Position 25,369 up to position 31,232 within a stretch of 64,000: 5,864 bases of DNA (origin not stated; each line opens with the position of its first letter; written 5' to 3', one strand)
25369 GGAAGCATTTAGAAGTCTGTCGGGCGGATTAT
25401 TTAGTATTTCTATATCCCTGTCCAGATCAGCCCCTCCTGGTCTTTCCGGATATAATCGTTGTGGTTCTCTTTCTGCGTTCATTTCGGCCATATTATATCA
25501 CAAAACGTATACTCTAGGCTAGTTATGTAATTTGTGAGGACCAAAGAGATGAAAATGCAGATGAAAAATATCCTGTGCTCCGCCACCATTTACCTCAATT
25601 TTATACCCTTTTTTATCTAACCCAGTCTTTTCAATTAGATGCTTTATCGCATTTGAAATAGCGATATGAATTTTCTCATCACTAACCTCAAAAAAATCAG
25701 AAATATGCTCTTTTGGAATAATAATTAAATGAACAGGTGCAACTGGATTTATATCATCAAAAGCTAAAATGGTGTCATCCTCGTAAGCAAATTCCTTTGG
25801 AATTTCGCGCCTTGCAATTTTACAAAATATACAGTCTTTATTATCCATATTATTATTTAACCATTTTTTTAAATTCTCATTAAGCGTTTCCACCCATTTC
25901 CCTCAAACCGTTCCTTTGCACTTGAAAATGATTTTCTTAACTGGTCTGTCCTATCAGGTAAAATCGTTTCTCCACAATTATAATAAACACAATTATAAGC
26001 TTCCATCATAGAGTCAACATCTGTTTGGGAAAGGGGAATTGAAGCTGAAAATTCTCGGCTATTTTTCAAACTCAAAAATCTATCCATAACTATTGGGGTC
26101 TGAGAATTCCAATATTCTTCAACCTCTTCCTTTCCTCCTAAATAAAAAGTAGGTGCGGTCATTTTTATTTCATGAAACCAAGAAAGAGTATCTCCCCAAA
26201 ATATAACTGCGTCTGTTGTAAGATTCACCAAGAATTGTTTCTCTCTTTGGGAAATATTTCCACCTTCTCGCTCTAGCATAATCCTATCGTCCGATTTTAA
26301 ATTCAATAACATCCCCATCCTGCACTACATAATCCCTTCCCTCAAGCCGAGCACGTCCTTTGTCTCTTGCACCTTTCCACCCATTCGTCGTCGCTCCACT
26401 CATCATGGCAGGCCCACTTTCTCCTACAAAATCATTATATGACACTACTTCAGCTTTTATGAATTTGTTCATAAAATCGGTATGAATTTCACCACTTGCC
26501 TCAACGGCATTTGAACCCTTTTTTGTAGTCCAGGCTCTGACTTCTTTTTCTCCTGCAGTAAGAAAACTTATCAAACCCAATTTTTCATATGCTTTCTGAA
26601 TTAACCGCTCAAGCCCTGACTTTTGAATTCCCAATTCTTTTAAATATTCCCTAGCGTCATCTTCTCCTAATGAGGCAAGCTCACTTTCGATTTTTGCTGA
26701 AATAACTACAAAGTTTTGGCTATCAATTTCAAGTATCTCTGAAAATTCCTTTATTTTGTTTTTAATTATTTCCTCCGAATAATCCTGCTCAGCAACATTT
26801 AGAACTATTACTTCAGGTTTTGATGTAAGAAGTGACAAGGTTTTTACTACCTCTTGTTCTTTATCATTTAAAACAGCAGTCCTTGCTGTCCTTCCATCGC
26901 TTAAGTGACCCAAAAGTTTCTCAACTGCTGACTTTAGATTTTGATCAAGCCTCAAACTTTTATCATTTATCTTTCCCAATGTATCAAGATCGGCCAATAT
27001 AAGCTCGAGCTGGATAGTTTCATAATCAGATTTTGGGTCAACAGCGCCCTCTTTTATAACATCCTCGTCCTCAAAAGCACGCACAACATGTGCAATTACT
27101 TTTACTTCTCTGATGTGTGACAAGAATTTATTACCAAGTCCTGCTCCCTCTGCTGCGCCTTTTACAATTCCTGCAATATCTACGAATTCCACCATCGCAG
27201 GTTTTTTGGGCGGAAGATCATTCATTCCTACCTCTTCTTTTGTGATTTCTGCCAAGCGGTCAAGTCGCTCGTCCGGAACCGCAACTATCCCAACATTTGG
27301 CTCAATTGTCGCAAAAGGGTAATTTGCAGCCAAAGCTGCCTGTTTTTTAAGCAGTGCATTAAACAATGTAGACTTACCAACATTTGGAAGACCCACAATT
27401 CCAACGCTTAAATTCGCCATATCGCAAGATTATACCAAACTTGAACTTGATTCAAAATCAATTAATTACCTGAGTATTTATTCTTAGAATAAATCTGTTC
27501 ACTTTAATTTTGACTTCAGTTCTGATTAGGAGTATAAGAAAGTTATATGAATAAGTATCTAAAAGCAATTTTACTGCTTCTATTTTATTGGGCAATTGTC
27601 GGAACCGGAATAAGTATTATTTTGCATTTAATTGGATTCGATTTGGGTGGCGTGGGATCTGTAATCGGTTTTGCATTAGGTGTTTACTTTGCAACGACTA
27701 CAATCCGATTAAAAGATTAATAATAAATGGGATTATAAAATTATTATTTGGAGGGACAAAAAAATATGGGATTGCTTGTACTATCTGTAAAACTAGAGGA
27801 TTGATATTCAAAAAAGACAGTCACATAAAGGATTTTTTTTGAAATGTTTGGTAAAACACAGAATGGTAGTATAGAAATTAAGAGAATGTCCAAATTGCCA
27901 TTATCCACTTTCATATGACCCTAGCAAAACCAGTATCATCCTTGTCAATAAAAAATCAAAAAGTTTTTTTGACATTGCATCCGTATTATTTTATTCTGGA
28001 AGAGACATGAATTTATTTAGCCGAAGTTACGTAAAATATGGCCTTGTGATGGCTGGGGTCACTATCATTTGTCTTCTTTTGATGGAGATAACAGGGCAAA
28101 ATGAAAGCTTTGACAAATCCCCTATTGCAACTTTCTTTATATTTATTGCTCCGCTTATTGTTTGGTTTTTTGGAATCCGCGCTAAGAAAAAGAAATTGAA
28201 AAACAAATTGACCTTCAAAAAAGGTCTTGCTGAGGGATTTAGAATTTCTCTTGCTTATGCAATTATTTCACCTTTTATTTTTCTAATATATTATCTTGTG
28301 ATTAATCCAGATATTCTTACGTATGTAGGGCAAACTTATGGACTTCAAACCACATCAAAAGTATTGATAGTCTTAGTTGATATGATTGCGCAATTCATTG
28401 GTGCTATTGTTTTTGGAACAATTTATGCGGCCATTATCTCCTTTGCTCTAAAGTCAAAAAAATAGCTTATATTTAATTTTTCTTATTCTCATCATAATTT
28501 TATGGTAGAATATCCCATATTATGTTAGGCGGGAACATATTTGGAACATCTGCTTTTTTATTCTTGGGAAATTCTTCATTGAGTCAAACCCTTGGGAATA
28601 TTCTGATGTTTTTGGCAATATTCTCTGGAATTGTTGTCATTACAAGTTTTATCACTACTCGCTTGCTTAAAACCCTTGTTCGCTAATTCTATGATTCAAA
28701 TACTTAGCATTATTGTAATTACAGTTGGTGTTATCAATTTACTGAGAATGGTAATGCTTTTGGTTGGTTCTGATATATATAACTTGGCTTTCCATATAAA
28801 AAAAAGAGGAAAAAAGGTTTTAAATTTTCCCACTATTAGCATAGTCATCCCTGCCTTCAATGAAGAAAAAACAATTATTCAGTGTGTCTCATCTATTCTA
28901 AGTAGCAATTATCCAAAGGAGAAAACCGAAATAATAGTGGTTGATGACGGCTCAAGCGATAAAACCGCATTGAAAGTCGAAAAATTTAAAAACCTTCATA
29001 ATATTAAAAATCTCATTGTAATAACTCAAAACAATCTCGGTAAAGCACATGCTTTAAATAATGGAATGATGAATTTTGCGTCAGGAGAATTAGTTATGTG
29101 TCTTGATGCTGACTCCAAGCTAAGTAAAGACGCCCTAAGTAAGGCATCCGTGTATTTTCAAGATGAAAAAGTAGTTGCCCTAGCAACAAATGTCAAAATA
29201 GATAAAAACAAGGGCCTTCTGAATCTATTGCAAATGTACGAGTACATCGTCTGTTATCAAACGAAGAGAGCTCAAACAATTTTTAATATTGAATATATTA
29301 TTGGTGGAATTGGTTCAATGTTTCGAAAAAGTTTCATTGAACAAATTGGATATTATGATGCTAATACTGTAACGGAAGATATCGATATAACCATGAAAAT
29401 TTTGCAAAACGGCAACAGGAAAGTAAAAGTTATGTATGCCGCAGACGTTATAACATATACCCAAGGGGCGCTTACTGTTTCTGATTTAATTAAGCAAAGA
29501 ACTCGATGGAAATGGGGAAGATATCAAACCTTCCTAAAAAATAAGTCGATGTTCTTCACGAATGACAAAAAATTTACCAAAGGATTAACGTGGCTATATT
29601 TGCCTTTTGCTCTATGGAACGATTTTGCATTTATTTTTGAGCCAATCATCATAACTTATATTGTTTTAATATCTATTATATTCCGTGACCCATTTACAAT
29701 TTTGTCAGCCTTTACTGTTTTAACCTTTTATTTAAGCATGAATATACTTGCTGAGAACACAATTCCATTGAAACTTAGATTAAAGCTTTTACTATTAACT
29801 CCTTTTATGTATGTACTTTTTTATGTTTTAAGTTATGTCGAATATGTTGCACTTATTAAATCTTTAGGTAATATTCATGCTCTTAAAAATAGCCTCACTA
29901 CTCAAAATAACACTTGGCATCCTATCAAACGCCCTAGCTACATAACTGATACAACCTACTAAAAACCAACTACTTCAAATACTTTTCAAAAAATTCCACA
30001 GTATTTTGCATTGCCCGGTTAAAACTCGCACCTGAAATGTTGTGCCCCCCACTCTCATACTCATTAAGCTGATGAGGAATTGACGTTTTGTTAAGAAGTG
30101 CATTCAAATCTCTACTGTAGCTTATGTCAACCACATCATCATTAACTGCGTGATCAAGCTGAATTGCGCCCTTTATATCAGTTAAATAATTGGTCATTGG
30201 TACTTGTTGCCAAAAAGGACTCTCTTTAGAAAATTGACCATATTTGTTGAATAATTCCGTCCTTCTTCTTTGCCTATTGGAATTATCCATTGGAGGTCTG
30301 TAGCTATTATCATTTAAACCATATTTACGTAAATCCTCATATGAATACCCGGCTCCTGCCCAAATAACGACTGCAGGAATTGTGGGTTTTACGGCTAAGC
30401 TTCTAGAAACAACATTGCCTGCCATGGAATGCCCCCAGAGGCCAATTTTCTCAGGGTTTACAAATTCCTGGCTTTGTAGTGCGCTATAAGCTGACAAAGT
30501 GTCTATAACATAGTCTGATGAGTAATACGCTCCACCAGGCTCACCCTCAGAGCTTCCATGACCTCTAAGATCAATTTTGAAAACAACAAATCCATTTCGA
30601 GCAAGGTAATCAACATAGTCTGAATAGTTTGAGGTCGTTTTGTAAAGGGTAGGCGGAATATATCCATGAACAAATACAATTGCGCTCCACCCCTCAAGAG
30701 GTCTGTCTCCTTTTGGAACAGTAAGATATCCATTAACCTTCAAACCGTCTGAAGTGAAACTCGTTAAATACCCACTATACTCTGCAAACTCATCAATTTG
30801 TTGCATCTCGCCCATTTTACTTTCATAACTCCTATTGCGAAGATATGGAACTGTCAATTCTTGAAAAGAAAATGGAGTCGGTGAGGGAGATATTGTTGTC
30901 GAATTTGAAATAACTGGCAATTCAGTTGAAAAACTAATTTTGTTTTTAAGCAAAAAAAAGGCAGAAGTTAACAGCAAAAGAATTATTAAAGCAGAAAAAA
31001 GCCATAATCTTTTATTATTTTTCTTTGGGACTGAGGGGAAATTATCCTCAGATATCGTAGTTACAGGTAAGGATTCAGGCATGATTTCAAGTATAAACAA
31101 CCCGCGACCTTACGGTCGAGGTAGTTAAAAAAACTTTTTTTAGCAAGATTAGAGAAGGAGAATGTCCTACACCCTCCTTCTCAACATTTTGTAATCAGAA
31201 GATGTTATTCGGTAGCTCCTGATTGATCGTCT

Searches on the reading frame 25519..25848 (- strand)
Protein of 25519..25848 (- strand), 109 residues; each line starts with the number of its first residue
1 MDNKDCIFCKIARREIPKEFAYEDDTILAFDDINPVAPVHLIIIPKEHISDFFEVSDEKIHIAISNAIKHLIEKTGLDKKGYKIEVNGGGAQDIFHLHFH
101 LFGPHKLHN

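Call 53: search_protein_families(library=ncbifam, proteins=[window:25519-25848:-], max_evalue=1e-12)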
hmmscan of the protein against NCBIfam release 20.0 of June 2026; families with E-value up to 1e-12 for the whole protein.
window:25519-25848:- (109 aa): 2 families
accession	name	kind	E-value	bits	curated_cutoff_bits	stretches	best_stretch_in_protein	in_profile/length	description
NF045834.1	M_plasma_HinT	exception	4.6e-20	72.4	130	1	7-101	1-98/102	histidine triad protein HinT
NF007965.0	PRK10687.1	equivalog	9.1e-20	70.9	206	1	5-107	4-110/119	purine nucleoside phosphoramidase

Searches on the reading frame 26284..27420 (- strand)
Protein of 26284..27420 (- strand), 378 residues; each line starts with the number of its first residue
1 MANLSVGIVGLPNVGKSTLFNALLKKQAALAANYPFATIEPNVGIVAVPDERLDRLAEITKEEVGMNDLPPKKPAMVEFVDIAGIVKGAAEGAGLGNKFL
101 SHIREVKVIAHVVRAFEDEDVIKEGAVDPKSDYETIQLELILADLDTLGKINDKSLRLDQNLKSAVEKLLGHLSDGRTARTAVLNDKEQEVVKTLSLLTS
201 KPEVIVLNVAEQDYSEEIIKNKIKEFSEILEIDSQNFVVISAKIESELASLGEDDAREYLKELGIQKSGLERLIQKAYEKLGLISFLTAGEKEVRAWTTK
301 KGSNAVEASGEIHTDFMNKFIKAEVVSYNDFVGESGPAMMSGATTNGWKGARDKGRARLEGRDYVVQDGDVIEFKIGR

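Call 34: search_protein_families(library=ncbifam, proteins=[window:26284-27420:-], max_evalue=0.00001)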
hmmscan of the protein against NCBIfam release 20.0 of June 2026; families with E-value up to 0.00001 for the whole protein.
window:26284-27420:- (378 aa): 13 families
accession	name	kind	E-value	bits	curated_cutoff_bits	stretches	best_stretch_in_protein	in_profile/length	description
TIGR00092.1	TIGR00092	equivalog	1.9e-117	392.5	279.2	1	3-376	2-366/368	redox-regulated ATPase YchF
NF007171.0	PRK09602.1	subfamily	3.5e-34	118.3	387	1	4-260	3-271/397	YchF-related putative GTPase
NF008955.0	PRK12297.1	equivalog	6.5e-25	87.9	406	1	6-141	162-267/429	GTPase ObgE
NF008956.1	PRK12299.1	equivalog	6.9e-24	84.4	300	2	6-58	161-212/327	GTPase ObgE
TIGR02729.1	Obg_CgtA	equivalog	8.1e-24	84.2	280.25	2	6-59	160-212/329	Obg family GTPase CgtA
NF008954.1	PRK12296.1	equivalog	1.4e-17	63.3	377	2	80-142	211-268/470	GTPase ObgE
TIGR03594.1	GTPase_EngA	equivalog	1.8e-10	40.4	306.7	1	6-38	3-35/432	ribosome biogenesis GTPase Der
NF000908.1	PRK00089.1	equivalog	9.5e-10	38.2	237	1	5-47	5-47/291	GTPase Era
TIGR00231.1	small_GTP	domain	4.9e-09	36.2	42.5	1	3-115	3-93/164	GTP-binding protein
TIGR03156.1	GTP_HflX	equivalog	1.5e-08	33.9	216.75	1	5-51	191-236/351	GTPase HflX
TIGR03596.1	GTPase_YlqF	equivalog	2.8e-08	33.5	208.2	1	4-38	119-153/276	ribosome biogenesis GTPase YlqF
TIGR00436.1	era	equivalog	1.2e-06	28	116.25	1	5-44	2-41/270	GTPase Era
NF003661.0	PRK05291.1-3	equivalog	3e-06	26.9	380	1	4-35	217-248/448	tRNA uridine-5-carboxymethylaminomethyl(34) synthesis GTPase MnmE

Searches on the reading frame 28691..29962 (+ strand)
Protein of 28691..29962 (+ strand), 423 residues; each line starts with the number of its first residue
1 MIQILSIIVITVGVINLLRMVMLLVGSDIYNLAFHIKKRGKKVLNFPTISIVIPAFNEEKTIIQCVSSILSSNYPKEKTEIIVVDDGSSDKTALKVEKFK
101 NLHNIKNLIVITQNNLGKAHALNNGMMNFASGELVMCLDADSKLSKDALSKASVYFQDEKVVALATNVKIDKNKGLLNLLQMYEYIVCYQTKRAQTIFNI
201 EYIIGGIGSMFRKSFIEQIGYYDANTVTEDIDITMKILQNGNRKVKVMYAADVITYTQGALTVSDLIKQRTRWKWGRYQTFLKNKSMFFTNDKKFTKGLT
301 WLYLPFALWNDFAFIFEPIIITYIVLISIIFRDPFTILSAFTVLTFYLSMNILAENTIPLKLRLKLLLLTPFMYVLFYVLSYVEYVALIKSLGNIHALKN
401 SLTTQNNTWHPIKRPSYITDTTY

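Call 53: search_protein_families(library=ncbifam, proteins=[window:28691-29962:+], max_evalue=1e-12)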
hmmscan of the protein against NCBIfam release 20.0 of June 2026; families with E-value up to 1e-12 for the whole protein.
window:28691-29962:+ (423 aa): 11 families
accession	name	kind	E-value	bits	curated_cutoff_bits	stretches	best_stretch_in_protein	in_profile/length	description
TIGR03937.1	PgaC_IcaA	equivalog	5.9e-50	170.4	422.3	1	25-383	18-376/407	poly-beta-1,6-N-acetyl-D-glucosamine synthase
TIGR03111.1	glyc2_xrt_Gpos1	hypoth_equivalog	2.4e-37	128.8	363.95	1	25-400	26-410/439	TIGR03111 family XrtG-associated glycosyltransferase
TIGR04242.1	nodulat_NodC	equivalog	1.8e-23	83.2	550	1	41-279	42-286/395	chitooligosaccharide synthase NodC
TIGR03030.1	CelA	equivalog_domain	1e-22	80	699.1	1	27-364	111-462/714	UDP-forming cellulose synthase catalytic subunit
TIGR04283.1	glyco_like_mftF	equivalog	2.5e-22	79.6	182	1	49-243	1-175/221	TIGR04283 family arsenosugar biosynthesis glycosyltransferase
TIGR03965.1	mycofact_glyco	equivalog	1.9e-18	66.6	280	1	43-243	70-269/467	mycofactocin biosynthesis glycosyltransferase MftF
NF041875.1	EPS_EpsD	equivalog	3.3e-18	66.2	370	1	49-257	1-206/325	exopolysaccharide biosynthesis glycosyltransferase EpsD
NF007482.0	PRK10073.1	equivalog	4.9e-15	55.3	423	1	46-147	5-101/334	glycosyltransferase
TIGR03469.1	HpnB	hypoth_equivalog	7e-14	51.6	379.25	1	35-167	30-171/386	hopene-associated glycosyltransferase HpnB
NF047683.1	TeichurnBiosyTuaG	equivalog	7.6e-14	52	400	1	47-241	6-190/252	teichuronic acid biosynthesis protein TuaG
NF041865.1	EpsU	equivalog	1.4e-13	50.6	700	1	47-280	39-268/394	exopolysaccharide biosynthesis GT2 family glycosyltransferase EpsU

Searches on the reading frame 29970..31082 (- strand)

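Call 9: search_protein_families(library=ncbifam, proteins=[window:29970-31082:-])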
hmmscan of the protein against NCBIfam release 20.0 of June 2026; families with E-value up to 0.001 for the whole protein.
window:29970-31082:- (370 aa): 6 families
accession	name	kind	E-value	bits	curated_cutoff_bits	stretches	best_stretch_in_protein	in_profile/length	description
NF047920.1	lactonase_UilS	equivalog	8.1e-10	38.9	400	1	154-239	42-126/285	UilS family quorum-quenching N-acyl-homoserine lactonase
NF007857.0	PRK10566.1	equivalog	4.7e-06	26.6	201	1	131-369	26-249/249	esterase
NF041096.1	esterase_EstD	equivalog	2e-05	23.8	600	1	114-251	145-281/421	esterase EstD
NF052543.1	PhlpBipLPA4030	equivalog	5.2e-05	22.6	450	1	114-225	52-156/312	phospholipase BipL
TIGR03695.1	menH_SHCHC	equivalog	0.00091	18.7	208.55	0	134-227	4-87/252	2-succinyl-6-hydroxy-2,4-cyclohexadiene-1-carboxylate synthase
NF011457.0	PRK14875.1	equivalog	0.00092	18.3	307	0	133-242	133-230/372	acetoin dehydrogenase dihydrolipoyllysine-residue acetyltransferase subunit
